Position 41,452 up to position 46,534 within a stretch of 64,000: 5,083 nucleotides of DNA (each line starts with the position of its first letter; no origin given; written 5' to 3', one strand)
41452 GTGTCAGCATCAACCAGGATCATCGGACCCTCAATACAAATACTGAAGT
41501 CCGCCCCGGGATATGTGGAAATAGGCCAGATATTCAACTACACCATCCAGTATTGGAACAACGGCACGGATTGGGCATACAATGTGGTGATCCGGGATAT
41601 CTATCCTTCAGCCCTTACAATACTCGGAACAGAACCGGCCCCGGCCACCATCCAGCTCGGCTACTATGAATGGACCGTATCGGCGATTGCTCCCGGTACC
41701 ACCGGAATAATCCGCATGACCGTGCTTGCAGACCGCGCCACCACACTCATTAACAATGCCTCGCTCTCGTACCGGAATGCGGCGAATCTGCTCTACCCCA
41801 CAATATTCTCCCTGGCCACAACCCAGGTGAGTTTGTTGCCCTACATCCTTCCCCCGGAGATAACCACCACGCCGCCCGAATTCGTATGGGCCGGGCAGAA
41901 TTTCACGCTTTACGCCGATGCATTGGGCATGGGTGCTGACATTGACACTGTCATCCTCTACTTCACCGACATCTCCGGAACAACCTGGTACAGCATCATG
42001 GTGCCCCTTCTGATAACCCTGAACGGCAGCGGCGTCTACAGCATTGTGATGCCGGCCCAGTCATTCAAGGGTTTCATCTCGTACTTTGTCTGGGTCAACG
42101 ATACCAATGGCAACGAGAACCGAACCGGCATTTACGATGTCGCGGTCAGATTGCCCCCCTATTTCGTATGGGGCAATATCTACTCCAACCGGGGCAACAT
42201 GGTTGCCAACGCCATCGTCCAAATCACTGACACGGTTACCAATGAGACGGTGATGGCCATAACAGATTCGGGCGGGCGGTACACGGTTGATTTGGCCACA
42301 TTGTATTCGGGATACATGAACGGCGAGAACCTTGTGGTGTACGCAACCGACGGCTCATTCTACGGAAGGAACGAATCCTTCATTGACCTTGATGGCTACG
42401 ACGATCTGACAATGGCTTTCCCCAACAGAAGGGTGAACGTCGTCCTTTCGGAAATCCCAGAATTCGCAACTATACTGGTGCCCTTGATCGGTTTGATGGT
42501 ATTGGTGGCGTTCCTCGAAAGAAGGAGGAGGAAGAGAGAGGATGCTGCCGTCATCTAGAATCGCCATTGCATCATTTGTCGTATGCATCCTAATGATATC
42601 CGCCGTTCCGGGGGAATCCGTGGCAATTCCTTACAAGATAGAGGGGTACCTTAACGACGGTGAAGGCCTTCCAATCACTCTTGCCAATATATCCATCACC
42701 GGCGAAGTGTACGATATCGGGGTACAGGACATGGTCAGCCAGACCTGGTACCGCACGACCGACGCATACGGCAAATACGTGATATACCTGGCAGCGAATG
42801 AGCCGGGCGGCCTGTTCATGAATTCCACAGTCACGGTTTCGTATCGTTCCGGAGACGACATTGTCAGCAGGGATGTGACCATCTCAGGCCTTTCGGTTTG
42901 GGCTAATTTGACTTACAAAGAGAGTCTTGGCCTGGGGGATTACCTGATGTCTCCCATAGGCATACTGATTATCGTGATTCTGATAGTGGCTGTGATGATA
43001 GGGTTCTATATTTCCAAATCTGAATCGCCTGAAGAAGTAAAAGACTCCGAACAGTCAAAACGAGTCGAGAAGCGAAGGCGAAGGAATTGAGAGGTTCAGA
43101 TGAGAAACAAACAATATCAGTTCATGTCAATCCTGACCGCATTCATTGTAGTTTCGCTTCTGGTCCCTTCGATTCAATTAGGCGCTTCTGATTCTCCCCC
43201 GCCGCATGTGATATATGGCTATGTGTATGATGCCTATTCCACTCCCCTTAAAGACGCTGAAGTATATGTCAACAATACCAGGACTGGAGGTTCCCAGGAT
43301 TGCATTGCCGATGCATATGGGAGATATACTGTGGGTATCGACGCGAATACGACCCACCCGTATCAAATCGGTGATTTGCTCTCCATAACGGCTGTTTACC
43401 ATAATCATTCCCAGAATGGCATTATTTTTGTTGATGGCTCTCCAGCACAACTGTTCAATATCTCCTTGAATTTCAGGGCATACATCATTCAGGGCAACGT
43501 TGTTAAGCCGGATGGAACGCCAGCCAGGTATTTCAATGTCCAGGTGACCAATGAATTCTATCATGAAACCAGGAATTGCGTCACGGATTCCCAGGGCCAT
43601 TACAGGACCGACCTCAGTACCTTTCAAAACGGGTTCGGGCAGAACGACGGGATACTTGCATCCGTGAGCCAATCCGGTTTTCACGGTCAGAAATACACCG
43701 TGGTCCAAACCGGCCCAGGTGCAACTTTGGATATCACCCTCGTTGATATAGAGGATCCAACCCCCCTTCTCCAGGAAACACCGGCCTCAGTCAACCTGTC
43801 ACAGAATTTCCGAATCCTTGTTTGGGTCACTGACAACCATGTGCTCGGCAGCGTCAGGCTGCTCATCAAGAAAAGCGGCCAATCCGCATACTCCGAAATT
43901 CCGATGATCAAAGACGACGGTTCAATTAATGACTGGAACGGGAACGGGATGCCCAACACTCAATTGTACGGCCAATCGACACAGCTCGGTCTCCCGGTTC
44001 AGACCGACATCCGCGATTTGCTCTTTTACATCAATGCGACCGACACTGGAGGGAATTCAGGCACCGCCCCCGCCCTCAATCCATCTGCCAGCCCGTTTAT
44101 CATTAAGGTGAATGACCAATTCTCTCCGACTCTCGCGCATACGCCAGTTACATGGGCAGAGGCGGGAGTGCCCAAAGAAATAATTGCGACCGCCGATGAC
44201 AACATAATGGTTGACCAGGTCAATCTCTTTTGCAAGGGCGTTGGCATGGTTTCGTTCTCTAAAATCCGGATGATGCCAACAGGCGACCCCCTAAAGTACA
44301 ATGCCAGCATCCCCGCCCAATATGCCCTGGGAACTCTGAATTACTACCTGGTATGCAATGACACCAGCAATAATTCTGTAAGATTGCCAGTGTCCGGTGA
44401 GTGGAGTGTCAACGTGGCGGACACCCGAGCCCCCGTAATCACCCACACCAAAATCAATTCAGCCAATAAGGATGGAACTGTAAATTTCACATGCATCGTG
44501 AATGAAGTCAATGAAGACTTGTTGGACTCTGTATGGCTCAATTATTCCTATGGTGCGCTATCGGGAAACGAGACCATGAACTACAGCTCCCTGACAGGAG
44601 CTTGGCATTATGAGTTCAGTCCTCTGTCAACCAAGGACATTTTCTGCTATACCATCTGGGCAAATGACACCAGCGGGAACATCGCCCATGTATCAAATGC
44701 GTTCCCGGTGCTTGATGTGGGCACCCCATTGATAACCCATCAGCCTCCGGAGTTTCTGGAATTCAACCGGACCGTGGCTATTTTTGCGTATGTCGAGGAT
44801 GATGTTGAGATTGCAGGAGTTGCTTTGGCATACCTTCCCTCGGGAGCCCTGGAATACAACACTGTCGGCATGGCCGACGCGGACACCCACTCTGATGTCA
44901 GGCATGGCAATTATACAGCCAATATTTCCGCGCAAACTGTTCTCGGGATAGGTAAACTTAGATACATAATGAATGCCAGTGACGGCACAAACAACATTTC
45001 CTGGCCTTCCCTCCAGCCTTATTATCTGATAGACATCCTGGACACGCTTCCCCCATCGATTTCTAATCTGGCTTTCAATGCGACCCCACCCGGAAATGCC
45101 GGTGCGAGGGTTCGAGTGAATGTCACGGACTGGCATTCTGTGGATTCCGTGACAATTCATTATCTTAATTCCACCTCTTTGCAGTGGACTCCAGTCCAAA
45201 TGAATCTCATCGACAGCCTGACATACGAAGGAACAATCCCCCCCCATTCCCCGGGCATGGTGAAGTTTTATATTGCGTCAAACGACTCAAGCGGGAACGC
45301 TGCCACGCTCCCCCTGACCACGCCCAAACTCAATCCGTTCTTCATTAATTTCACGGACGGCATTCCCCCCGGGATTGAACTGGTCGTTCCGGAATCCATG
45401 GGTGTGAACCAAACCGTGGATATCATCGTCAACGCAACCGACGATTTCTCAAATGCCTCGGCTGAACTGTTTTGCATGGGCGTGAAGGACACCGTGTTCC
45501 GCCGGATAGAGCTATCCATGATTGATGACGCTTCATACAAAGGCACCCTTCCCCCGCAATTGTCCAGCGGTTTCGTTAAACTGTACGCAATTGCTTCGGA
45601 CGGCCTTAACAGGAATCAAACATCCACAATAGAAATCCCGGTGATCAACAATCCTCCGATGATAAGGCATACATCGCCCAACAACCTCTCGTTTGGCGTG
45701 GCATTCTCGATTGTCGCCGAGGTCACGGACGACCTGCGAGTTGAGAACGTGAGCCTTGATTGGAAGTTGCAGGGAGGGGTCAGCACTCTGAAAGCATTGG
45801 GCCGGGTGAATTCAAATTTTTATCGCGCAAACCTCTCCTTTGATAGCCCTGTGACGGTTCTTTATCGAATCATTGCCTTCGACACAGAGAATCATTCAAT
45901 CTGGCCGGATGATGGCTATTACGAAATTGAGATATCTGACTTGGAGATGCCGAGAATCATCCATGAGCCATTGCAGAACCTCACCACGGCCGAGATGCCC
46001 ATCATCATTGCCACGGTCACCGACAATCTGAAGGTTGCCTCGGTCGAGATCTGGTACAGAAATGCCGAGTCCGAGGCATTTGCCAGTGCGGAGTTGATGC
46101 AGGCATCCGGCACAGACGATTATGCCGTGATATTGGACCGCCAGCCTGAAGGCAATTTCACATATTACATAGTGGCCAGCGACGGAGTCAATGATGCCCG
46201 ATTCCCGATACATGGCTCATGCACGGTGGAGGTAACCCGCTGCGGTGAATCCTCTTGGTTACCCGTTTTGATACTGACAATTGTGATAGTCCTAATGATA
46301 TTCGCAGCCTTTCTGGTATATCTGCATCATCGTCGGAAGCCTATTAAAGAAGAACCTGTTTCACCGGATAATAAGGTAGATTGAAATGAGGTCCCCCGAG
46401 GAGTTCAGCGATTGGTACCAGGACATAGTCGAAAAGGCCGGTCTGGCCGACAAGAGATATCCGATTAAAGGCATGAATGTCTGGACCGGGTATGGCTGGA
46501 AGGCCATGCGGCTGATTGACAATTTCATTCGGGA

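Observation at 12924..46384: Candidate undescribed surface-fibre system: an archaeosortase / Ras-like GTPase operon and a single giant PEF-CTERM substrate with module-sharing neighbours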

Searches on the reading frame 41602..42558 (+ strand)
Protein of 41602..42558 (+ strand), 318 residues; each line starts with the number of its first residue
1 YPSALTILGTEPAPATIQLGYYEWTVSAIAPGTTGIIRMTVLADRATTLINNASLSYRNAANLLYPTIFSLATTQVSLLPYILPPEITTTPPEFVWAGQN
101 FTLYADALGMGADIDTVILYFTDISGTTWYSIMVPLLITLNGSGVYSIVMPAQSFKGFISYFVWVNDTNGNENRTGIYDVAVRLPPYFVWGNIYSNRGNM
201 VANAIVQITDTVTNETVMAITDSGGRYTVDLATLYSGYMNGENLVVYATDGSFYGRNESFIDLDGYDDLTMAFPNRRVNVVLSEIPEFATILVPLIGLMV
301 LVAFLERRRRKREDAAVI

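Call 9: search_protein_families(library=ncbifam, proteins=[window:41602-42558:+], max_evalue=0.1)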
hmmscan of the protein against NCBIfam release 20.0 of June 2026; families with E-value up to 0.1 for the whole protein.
window:41602-42558:+ (318 aa): 2 families
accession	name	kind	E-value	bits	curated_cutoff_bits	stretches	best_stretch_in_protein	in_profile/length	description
NF040520.1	Ig_like_BLP2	equivalog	0.0099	14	750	1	165-252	152-237/730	Ig-like repeat protein Blp2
TIGR03024.1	arch_PEF_CTERM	domain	0.044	14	23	0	285-309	1-25/25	PEF-CTERM sorting domain-containing protein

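Call 10: search_protein_families(library=pfam, proteins=[window:41602-42558:+], max_evalue=0.01)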
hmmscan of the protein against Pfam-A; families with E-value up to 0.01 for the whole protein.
window:41602-42558:+ (318 aa): 2 families
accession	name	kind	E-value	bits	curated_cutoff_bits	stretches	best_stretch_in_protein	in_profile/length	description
PF13620.12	CarboxypepD_reg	-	4.9e-05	24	32.3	1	189-231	2-45/82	Carboxypeptidase regulatory-like domain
PF17936.7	Big_6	-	0.0042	17.7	27.6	0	198-251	19-69/83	Bacterial Ig domain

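Call 23: find_homologous_proteins(query=window:41602-42555:+, max_evalue=0.001)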
Query window:41602-42555:+ (318 aa): 6 proteins with E <= 0.001 among 3101 candidates.
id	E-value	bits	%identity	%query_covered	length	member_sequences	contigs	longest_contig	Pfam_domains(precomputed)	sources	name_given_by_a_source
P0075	4.8e-106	372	57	93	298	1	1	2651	PF13620.13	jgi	jgi:hypothetical protein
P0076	1.2e-90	322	67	69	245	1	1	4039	PF13620.13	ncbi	ncbi:MAG: hypothetical protein R6W91_04140, partial [Thermoplasmata archaeon]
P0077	1.3e-82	295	77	50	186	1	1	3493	PF13620.13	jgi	jgi:hypothetical protein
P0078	5.3e-76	274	65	58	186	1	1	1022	PF13620.13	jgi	-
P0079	3.5e-68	248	62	54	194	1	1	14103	-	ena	-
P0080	3.5e-65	238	61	54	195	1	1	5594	-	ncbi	-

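Call 60: find_encoding_contigs(protein=P0079, flank=10000, max_places=1)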
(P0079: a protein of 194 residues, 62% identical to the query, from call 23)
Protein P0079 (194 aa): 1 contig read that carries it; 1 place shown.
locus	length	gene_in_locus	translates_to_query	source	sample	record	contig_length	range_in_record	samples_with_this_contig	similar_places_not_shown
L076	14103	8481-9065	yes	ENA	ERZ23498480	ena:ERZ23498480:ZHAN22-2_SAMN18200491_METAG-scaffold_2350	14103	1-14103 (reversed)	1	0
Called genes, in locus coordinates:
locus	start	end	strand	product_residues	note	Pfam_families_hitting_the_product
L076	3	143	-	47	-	?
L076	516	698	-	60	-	-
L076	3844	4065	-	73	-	-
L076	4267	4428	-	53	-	-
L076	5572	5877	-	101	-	-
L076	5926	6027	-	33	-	-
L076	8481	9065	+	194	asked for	-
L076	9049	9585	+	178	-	-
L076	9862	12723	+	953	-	PF17957:Big_7 (faint), PF11896:GlgE_dom_N_S (faint)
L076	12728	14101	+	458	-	?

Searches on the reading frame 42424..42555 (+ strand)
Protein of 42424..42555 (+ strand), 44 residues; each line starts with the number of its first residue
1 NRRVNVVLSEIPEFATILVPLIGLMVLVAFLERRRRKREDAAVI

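Call 26: search_protein_families(library=ncbifam, proteins=[window:42424-42555:+], max_evalue=10)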
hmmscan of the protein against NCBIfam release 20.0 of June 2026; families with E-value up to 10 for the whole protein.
seq(44 aa): 5 families
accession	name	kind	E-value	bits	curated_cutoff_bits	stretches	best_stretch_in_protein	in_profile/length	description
TIGR03024.1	arch_PEF_CTERM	domain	0.0016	18.6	23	1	11-35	1-25/25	PEF-CTERM sorting domain-containing protein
NF038129.1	PEP_NF038129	equivalog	0.036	13.9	65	1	7-35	167-194/194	NF038129 family PEP-CTERM protein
NF038120.1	PEP_CTERM_QFxxD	subfamily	0.14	12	80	1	5-35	187-214/215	NF038120 family PEP-CTERM protein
NF038126.1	PEP_CTERM_FxDxF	subfamily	0.28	11.4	50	1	5-35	136-165/165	FxDxF family PEP-CTERM protein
TIGR03901.2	MYXO-CTERM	domain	0.34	11.3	20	1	21-38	18-34/34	MYXO-CTERM sorting domain-containing protein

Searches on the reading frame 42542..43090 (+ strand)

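Call 9: search_protein_families(library=ncbifam, proteins=[window:42542-43090:+], max_evalue=0.1)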
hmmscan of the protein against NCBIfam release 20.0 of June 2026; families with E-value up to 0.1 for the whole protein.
window:42542-43090:+ (182 aa): 2 families
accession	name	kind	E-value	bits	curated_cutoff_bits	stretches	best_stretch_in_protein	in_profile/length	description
NF045849.1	ICE_MMCAP2_0565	equivalog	0.00031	20.4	40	1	139-167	21-50/80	Mbov_0395 family pilin-like conjugal transfer protein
NF042931.1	SAG1386_EF1546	equivalog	0.032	14.3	80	1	141-175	34-72/158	SAG1386/EF1546 family surface-associated protein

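Call 10: search_protein_families(library=pfam, proteins=[window:42542-43090:+], max_evalue=0.01)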
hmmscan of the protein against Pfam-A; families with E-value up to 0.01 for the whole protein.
window:42542-43090:+ (182 aa): 0 families

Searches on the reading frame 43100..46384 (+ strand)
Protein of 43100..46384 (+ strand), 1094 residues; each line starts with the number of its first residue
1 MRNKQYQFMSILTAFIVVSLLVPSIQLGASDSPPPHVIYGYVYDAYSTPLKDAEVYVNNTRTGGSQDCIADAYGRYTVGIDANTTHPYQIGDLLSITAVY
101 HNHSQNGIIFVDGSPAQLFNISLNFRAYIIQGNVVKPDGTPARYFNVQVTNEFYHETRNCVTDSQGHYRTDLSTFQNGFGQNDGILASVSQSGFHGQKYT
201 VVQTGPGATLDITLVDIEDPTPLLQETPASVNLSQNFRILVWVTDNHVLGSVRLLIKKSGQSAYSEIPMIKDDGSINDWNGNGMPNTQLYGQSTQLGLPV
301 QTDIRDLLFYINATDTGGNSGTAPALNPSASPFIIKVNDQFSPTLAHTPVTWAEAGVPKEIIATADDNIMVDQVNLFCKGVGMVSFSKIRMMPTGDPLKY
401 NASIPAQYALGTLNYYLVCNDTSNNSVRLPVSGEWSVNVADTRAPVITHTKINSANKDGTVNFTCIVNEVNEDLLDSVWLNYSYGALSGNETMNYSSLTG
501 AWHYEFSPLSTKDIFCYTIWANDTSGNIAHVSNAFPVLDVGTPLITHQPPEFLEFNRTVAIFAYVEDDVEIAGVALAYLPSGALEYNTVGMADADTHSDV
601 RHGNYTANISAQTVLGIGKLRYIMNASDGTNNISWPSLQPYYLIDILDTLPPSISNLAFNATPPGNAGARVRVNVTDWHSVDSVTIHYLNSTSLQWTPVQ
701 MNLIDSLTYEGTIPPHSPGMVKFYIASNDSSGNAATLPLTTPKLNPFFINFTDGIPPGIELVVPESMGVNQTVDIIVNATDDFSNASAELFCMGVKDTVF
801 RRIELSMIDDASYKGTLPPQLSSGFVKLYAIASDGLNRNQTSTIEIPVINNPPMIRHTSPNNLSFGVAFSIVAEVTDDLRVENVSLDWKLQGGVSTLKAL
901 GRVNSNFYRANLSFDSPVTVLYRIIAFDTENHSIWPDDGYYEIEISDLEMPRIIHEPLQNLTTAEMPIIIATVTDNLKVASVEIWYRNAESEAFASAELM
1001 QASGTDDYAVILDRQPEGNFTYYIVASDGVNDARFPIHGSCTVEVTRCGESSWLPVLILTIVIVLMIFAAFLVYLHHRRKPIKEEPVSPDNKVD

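Call 9: search_protein_families(library=ncbifam, proteins=[window:43100-46384:+], max_evalue=0.1)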
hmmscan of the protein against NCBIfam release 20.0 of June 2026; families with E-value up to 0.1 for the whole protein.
window:43100-46384:+ (1094 aa): 2 families
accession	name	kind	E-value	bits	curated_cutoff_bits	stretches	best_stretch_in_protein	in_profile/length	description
NF053851.1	Bdello_MAT_N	subfamily_domain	0.029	14.2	60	1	129-165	18-54/162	mosaic adhesive trimer family chimeric fiber protein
NF007816.0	PRK10525.1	equivalog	0.096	11.8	511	0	167-212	188-233/318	cytochrome o ubiquinol oxidase subunit II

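Call 10: search_protein_families(library=pfam, proteins=[window:43100-46384:+], max_evalue=0.01)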
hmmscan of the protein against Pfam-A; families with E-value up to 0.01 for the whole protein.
window:43100-46384:+ (1094 aa): 2 families
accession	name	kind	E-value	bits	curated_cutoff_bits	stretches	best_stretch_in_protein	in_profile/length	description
PF13620.12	CarboxypepD_reg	-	2.3e-12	47.5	32.3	2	130-214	2-81/82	Carboxypeptidase regulatory-like domain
PF17957.7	Big_7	-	2.2e-05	25.4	24.1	0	961-1000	12-44/70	Bacterial Ig domain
